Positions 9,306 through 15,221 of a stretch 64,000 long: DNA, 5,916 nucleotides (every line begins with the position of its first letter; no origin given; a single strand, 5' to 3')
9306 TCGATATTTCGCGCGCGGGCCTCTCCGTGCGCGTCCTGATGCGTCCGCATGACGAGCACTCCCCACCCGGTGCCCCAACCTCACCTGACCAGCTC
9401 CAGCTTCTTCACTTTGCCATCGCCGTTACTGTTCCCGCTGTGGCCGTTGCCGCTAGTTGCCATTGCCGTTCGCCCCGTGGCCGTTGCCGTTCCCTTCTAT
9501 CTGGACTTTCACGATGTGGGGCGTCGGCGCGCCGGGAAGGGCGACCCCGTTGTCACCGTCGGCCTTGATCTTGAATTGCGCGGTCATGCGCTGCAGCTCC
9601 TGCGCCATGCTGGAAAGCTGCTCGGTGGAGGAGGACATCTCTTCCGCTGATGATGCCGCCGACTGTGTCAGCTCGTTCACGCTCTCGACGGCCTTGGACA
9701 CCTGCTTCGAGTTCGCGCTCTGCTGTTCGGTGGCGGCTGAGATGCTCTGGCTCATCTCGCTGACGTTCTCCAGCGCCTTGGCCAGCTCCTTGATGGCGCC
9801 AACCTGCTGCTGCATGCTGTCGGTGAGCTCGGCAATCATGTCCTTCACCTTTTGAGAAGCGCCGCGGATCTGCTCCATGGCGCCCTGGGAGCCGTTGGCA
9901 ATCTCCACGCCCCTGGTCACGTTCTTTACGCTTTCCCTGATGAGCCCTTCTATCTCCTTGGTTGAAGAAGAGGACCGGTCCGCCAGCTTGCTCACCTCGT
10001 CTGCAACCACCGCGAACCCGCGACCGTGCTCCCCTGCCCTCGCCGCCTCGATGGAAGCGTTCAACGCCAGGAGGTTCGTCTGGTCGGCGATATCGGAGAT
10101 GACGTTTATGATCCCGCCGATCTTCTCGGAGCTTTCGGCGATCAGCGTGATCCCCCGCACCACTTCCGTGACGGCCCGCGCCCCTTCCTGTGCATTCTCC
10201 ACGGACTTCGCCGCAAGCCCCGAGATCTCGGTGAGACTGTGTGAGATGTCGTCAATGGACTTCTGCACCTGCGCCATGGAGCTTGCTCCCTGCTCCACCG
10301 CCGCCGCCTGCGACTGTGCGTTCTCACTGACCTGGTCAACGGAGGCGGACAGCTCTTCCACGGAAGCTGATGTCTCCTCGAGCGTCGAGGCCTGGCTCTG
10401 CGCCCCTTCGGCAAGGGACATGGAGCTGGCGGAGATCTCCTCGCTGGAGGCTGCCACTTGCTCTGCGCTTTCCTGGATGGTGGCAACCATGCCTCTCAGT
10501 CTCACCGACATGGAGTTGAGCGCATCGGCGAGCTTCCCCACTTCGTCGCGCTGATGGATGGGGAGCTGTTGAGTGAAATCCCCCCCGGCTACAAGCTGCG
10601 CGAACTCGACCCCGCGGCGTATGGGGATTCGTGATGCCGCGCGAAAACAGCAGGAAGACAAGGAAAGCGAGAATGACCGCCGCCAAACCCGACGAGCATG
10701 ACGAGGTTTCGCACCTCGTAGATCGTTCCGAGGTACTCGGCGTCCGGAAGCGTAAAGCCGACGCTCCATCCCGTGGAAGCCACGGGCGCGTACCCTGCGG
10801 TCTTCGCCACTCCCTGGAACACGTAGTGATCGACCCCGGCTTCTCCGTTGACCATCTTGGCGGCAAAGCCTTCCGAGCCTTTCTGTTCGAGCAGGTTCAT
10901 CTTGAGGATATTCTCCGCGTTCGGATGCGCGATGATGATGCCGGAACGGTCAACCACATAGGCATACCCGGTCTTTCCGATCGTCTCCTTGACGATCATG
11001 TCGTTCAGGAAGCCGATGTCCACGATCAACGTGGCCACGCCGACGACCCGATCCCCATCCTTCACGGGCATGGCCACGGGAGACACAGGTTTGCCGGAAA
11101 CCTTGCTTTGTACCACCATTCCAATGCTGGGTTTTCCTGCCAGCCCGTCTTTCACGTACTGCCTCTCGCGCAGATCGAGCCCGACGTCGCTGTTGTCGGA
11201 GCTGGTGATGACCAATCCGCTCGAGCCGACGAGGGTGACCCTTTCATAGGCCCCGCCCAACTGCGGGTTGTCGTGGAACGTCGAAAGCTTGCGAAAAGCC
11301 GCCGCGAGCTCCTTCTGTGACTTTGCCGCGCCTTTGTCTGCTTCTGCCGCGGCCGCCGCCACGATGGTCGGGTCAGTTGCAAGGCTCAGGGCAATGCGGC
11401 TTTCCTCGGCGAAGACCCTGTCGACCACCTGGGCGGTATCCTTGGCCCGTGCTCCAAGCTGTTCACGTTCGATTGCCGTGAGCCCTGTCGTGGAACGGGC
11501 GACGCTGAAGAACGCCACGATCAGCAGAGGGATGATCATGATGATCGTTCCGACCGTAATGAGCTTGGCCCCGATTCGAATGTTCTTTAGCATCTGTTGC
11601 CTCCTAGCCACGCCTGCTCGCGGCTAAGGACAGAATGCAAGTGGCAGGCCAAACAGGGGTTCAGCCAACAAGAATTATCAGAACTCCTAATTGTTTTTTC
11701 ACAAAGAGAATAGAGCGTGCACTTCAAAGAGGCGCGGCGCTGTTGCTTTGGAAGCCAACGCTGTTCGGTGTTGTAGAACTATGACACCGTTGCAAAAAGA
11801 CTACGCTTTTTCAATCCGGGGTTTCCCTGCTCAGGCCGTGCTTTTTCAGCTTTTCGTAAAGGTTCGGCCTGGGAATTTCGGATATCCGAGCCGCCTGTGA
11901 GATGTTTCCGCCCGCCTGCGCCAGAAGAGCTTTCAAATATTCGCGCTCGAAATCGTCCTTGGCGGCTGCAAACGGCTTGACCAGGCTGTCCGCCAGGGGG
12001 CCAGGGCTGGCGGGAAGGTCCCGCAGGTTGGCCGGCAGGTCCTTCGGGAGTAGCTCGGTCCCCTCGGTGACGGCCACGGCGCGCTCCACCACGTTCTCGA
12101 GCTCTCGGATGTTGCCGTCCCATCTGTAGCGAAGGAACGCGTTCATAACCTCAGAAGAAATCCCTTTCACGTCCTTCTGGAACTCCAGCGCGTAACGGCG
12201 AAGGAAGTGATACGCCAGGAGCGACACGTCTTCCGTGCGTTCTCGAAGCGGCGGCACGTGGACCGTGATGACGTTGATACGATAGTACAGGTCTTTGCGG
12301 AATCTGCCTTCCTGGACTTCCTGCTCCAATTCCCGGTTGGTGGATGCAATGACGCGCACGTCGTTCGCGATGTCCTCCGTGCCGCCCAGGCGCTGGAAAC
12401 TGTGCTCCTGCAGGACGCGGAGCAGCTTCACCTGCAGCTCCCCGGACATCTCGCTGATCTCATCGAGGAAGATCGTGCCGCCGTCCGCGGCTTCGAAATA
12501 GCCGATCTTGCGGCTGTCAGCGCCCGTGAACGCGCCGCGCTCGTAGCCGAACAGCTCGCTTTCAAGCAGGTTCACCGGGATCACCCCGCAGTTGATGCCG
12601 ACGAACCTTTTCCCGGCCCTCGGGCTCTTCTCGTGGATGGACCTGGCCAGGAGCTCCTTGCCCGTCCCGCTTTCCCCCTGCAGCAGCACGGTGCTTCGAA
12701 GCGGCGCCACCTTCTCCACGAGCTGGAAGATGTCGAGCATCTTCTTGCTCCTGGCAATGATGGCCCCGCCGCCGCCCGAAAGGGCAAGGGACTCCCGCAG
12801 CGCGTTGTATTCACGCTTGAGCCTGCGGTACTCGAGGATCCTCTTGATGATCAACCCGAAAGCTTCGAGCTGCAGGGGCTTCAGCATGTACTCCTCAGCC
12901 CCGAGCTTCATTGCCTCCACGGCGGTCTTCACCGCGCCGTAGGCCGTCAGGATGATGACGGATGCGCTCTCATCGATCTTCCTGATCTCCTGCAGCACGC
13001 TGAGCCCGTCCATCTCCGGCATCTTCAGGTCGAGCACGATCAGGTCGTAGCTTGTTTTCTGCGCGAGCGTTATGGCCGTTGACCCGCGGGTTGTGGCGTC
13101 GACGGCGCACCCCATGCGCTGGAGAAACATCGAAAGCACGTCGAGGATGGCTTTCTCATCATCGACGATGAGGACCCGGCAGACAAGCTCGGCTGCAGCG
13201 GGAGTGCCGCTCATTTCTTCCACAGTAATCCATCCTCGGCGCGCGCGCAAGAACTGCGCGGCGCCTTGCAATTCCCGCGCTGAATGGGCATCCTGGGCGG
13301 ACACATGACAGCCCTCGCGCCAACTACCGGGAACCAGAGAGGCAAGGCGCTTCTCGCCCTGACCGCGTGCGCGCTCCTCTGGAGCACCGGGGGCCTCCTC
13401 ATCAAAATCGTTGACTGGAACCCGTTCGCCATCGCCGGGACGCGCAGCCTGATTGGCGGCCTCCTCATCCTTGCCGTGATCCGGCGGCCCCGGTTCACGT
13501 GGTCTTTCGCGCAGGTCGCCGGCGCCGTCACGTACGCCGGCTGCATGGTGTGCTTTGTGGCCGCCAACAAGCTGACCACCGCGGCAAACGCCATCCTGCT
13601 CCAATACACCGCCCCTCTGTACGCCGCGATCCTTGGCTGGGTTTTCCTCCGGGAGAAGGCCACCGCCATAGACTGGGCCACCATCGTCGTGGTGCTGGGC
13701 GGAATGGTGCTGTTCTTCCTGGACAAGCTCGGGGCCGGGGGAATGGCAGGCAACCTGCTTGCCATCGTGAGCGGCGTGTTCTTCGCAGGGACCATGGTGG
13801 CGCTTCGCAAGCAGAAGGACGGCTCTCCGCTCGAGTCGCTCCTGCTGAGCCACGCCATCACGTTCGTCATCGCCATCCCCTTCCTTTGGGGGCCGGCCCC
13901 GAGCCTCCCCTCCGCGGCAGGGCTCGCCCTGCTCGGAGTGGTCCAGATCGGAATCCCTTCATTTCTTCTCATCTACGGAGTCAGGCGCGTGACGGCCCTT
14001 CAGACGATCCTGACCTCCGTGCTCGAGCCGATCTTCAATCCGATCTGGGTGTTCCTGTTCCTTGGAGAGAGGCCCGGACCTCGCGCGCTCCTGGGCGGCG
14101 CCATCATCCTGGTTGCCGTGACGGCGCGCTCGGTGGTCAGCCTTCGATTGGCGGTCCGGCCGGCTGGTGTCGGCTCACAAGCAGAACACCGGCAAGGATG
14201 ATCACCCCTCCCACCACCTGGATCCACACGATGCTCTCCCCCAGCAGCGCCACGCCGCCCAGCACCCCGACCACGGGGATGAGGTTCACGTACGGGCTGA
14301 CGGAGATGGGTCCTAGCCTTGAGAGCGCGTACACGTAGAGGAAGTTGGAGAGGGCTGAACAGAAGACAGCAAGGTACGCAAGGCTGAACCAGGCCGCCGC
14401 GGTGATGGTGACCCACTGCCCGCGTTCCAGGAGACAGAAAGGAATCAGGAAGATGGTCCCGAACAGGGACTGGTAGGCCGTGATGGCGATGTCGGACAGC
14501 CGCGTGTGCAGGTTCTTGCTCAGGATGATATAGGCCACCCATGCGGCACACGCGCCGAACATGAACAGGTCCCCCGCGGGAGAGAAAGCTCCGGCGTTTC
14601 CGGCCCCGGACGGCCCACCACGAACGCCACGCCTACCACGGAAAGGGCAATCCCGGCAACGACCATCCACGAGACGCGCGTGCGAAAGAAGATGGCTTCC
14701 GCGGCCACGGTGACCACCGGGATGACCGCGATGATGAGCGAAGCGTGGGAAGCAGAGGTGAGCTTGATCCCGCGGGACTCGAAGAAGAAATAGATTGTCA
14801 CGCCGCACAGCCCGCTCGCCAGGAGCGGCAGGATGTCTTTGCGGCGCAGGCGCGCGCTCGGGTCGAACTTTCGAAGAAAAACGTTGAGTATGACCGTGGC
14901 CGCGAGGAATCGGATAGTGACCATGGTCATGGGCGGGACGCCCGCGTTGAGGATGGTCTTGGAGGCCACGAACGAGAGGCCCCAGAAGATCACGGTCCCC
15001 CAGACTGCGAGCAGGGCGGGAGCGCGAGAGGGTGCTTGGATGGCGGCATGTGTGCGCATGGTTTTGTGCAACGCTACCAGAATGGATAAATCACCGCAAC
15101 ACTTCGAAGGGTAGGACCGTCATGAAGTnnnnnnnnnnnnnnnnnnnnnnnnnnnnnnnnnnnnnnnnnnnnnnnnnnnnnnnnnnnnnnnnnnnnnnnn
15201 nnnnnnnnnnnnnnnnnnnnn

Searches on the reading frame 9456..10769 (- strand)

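Call 59: search_protein_families(library=pfam, proteins=[window:9456-10769:-], max_evalue=0.00001)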
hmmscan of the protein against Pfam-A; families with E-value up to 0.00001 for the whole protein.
window:9456-10769:- (438 aa): 4 families
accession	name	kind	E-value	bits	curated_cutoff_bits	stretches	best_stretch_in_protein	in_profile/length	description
PF00015.26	MCPsignal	-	6.1e-45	153.6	34.6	1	184-339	2-171/172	Methyl-accepting chemotaxis protein (MCP) signalling domain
PF00672.30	HAMP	-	4e-10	40.3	25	1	60-92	20-52/53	HAMP domain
PF06103.16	DUF948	-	9.5e-07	29.4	37.2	0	87-148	27-88/89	Bacterial protein of unknown function (DUF948)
PF20155.4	TMP_3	-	1.5e-06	28.5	41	0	304-390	16-102/192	Tape measure protein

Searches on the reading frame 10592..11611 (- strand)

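Call 59: search_protein_families(library=pfam, proteins=[window:10592-11611:-], max_evalue=0.00001)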
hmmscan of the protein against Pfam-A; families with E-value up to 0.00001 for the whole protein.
window:10592-11611:- (340 aa): 3 families
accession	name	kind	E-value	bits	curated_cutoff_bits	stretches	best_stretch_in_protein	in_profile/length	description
PF02743.24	dCache_1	-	1.7e-31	110.1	45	1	49-285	8-238/240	Cache domain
PF17201.10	Cache_3-Cache_2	-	2.4e-12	47.2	27.7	1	170-302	154-298/299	Cache 3/Cache 2 fusion domain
PF17203.10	sCache_3_2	-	5.3e-09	36.7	28.4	0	72-193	16-122/140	Single cache domain 3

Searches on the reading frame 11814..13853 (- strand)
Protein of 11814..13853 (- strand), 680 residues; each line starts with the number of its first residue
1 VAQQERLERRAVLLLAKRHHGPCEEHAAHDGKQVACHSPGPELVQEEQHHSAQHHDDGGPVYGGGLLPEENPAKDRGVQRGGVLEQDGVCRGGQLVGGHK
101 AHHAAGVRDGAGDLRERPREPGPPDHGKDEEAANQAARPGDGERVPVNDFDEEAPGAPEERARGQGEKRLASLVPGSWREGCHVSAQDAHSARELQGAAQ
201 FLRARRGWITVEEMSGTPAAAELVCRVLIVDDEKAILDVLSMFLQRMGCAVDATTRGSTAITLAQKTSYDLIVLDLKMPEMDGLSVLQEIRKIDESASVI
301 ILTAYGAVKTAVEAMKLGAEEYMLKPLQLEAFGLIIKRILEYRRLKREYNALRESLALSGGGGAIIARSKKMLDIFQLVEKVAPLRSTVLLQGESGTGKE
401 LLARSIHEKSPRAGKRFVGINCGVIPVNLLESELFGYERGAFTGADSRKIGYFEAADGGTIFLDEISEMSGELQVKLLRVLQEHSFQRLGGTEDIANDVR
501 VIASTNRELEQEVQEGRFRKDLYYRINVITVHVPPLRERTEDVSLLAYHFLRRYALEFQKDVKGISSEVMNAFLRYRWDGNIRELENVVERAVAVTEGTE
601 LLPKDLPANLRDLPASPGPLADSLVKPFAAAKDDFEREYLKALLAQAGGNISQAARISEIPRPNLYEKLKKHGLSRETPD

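Call 59: search_protein_families(library=pfam, proteins=[window:11814-13853:-], max_evalue=0.00001)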
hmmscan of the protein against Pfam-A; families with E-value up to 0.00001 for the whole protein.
window:11814-13853:- (680 aa): 7 families
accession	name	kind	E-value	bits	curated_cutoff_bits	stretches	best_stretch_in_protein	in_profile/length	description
PF00158.32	Sigma54_activat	-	5e-70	235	20.2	1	365-531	1-167/168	Sigma-54 interaction domain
PF00072.30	Response_reg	-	6.2e-29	100.8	30.2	1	227-331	1-105/111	Response regulator receiver domain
PF25601.1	AAA_lid_14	-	6e-26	90.5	27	1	537-613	1-77/87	AAA+ ATPase lid domain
PF14532.12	Sigma54_activ_2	-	1e-21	78.1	25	1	366-536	1-138/138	Sigma-54 interaction domain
PF02954.25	HTH_8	-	6.3e-11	42.3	22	1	634-672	4-42/42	Bacterial regulatory protein, Fis family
PF07728.20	AAA_5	-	1.5e-08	35.2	22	1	389-509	2-125/139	AAA domain (dynein-related subfamily)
PF00004.35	AAA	-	9.8e-06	26.5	21.2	0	389-522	1-127/131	ATPase family associated with various cellular activities (AAA)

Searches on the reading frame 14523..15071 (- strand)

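Call 59: search_protein_families(library=pfam, proteins=[window:14523-15071:-], max_evalue=0.00001)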
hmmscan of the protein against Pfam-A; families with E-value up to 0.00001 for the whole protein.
window:14523-15071:- (183 aa): 1 family
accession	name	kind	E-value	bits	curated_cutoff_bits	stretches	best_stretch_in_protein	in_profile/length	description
PF00892.27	EamA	-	1.1e-23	84.4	28.2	1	19-152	3-134/135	EamA-like transporter family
